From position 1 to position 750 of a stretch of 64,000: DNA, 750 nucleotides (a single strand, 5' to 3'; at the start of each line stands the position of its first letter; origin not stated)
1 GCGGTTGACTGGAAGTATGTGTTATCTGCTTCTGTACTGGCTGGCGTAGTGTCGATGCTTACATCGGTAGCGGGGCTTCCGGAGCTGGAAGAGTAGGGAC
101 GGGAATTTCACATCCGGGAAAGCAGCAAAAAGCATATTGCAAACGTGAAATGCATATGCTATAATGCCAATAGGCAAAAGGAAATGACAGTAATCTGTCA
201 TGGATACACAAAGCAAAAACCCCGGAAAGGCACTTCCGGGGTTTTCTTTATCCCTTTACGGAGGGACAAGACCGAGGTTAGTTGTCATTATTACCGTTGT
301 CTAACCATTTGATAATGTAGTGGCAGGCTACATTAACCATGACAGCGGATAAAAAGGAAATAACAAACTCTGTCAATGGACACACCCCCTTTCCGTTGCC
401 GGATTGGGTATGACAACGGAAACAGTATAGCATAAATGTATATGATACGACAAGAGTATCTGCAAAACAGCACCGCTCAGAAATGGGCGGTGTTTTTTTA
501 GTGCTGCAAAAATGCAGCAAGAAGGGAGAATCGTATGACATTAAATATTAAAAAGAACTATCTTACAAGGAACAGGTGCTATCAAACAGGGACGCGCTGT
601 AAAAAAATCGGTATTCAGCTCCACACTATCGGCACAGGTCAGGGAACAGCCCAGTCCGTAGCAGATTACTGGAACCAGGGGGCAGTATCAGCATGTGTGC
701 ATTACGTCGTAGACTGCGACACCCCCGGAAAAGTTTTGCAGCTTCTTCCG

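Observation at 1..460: Type I toxin-antitoxin-like locus, copy 1: 32-aa Fst-like peptide with convergent antisense RNA promoter and shared bidirectional terminator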

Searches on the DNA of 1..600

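Call 11: search_rna_families(source=window, start=1, end=600, threshold=evalue, max_evalue=10)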
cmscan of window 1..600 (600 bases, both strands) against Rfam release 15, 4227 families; matches with E-value up to 10: 19.
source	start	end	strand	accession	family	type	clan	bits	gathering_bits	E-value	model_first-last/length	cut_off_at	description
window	179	245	+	RF02844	RefA9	Gene; antisense;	-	23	49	0.4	1-64/64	no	Enterococcus sRNA A9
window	210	324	-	RF00514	His_leader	Cis-reg; leader;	-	21.8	49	0.32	1-126/126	no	Histidine operon leader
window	207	302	-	RF01772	rnk_pseudo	Cis-reg; leader;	-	21.2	55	0.36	1-108/108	no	Pseudomonas rnk leader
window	155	258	+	RF00121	MicC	Gene; sRNA;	-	21.1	90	1.2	1-123/123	no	MicC RNA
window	210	270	-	RF02495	ohsC_RNA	Gene; antitoxin;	-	20.8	50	1.3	1-77/77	no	Oppression of Hydrophobic ORF by sRNA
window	460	568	-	RF02449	ncr1015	Gene; sRNA;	-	20.7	60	2.3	1-121/121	no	Bacillus sRNA ncr1015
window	183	252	+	RF01772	rnk_pseudo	Cis-reg; leader;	-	20.3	55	0.58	1-108/108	no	Pseudomonas rnk leader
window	211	297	-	RF00042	CopA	Gene; antisense;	-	20.2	60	0.51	1-92/92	no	CopA-like RNA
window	159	251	+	RF00514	His_leader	Cis-reg; leader;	-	19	49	1.2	1-126/126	no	Histidine operon leader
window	204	423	-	RF02442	SpF66_sRNA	Gene; sRNA;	-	18.9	42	0.029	1-239/239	no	Streptococcus sRNA SpF66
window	204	356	-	RF00121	MicC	Gene; sRNA;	-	18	90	5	1-123/123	no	MicC RNA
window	215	247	-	RF02701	PsrR1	Gene; sRNA;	-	17.9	42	0.97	49-79/79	no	Photosynthesis regulatory RNA1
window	152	255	-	RF00414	SNORA22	Gene; snRNA; snoRNA; HACA-box;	-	17.3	80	2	1-134/134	no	Small nucleolar RNA SNORA22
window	176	273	-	RF01770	rimP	Cis-reg; leader;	-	17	47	4.5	1-102/102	no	Gammaprotebacteria rimP leader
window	219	245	+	RF02701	PsrR1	Gene; sRNA;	-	14.5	42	6.3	54-78/79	no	Photosynthesis regulatory RNA1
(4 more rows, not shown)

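Call 61: search_rna_families(source=window, start=150, end=470, threshold=evalue, max_evalue=1, show_alignments=3)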
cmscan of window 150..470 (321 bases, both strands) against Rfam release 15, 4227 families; matches with E-value up to 1: 7.
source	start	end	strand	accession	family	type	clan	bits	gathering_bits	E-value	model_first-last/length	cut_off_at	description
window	210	324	-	RF00514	His_leader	Cis-reg; leader;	-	21.8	49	0.17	1-126/126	no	Histidine operon leader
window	207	302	-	RF01772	rnk_pseudo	Cis-reg; leader;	-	21.2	55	0.19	1-108/108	no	Pseudomonas rnk leader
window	210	270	-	RF02495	ohsC_RNA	Gene; antitoxin;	-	20.8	50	0.69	1-77/77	no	Oppression of Hydrophobic ORF by sRNA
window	183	252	+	RF01772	rnk_pseudo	Cis-reg; leader;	-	20.3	55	0.31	1-108/108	no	Pseudomonas rnk leader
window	211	297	-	RF00042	CopA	Gene; antisense;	-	20.2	60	0.27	1-92/92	no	CopA-like RNA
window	204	423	-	RF02442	SpF66_sRNA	Gene; sRNA;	-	18.9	42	0.016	1-239/239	no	Streptococcus sRNA SpF66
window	215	247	-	RF02701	PsrR1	Gene; sRNA;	-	17.9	42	0.52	49-79/79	no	Photosynthesis regulatory RNA1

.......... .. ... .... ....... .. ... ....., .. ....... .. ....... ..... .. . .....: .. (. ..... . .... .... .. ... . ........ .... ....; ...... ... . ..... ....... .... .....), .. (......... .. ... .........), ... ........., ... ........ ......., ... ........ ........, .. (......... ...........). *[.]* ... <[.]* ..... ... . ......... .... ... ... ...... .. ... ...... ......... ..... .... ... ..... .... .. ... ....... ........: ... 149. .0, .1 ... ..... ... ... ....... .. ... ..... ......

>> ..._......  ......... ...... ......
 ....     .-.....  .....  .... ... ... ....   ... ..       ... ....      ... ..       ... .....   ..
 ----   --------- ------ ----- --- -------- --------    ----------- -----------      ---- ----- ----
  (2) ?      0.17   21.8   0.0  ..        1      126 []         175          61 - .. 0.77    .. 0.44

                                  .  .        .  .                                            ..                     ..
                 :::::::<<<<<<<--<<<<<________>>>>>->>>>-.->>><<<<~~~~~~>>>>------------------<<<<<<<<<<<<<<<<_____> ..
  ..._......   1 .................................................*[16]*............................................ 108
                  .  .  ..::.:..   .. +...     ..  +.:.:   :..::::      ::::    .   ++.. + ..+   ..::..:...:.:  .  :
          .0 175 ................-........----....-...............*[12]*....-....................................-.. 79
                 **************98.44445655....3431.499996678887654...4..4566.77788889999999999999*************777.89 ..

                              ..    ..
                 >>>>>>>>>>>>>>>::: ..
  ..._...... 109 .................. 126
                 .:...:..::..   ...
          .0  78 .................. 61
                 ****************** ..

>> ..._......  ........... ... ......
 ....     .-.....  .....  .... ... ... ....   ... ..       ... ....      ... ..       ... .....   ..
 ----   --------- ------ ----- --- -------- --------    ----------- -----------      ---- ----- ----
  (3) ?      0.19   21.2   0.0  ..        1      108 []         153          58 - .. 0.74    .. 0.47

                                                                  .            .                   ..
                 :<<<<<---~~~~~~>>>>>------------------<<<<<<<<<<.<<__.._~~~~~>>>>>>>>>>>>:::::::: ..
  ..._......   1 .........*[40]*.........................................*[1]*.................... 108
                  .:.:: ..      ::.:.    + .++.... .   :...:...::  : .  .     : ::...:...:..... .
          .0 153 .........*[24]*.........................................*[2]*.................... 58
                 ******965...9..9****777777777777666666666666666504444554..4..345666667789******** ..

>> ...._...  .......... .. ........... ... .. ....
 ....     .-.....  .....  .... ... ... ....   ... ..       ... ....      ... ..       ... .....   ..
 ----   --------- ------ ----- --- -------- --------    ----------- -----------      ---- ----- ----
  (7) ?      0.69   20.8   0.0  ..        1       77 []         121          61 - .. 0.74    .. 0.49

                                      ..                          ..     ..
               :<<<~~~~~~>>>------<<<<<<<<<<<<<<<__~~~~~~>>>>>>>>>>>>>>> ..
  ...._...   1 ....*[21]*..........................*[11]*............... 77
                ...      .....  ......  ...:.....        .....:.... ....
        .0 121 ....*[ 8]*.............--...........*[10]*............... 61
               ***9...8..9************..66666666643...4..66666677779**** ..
